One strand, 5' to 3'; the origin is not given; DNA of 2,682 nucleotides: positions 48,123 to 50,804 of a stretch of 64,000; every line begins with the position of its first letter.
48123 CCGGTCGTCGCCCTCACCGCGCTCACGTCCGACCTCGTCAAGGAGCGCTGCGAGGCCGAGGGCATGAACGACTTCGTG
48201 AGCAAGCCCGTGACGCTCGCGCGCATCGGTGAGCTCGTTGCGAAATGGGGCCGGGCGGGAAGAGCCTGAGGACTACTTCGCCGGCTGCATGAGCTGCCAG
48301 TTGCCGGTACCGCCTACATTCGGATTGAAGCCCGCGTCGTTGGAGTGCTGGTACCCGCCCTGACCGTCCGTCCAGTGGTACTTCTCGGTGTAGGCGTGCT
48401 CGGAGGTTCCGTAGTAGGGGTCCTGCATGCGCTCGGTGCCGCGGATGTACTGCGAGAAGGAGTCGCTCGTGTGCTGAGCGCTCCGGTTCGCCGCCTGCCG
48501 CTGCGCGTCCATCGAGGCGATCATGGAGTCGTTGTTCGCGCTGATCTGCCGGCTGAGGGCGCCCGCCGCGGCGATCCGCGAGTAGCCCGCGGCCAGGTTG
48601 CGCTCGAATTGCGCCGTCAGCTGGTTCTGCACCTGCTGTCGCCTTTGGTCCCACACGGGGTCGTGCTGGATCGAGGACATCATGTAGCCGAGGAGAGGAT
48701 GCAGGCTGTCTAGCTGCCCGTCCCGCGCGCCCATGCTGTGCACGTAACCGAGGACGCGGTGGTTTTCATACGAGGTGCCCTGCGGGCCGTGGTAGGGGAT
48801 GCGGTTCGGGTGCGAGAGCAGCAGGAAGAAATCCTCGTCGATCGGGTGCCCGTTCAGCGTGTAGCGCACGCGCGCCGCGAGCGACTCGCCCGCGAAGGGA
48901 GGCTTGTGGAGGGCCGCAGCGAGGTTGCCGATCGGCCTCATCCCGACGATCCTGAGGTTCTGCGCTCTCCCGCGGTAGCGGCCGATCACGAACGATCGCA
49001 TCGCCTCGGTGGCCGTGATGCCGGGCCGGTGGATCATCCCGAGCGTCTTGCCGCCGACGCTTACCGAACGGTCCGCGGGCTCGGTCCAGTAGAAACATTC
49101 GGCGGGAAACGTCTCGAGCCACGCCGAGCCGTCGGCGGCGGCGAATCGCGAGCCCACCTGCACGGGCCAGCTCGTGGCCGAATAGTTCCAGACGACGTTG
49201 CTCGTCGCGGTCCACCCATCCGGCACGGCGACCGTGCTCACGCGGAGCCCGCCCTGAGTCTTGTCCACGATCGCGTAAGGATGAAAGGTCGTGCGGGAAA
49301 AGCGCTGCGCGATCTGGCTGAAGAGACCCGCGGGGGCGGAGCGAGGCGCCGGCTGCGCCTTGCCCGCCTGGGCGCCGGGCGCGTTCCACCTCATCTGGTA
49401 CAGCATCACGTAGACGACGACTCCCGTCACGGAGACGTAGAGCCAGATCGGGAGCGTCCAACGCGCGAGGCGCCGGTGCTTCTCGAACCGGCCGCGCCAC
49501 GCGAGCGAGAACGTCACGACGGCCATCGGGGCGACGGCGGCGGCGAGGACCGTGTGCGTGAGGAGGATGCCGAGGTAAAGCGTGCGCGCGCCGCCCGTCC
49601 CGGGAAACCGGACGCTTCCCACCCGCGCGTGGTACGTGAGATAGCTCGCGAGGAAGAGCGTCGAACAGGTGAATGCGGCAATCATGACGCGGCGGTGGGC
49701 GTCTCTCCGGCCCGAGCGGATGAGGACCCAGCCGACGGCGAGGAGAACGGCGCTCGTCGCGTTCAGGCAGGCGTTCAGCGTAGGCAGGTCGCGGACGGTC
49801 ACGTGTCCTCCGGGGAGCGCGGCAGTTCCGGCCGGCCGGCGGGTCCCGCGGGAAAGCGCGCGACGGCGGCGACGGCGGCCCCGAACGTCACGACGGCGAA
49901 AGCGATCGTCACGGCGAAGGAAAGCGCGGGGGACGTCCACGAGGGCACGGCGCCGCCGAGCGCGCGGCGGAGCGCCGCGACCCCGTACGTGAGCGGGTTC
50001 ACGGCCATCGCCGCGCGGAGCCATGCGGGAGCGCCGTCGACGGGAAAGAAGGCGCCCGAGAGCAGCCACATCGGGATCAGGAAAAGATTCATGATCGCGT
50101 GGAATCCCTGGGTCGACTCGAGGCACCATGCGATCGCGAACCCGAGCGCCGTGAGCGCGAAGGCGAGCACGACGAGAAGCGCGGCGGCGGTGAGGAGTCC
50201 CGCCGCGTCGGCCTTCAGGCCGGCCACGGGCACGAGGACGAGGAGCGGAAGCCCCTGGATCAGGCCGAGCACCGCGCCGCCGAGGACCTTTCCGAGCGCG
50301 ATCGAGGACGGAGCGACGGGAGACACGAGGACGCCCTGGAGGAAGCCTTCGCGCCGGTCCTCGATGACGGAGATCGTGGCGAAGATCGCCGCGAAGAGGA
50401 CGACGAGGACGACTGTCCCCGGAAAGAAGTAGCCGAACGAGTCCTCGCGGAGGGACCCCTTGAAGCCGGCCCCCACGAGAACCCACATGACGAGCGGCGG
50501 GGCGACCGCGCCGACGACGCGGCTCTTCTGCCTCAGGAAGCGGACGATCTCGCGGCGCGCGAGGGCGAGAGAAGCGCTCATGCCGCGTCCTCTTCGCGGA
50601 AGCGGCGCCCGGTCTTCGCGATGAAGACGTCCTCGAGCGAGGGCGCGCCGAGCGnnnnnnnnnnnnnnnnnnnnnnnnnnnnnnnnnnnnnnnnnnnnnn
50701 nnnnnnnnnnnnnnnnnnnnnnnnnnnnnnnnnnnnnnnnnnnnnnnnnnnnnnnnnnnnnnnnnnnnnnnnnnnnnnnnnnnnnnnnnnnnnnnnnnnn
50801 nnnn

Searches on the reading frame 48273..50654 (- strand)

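Call 44: search_protein_families(library=pfam, proteins=[window:48273-50654:-], max_evalue=0.0001)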
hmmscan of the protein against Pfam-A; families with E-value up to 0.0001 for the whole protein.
window:48273-50654:- (793 aa): 1 family
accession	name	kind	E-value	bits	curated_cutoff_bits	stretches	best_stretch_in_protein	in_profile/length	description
PF04238.17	DUF420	-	1.5e-44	151.8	30.5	1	290-418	1-130/130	Protein of unknown function (DUF420)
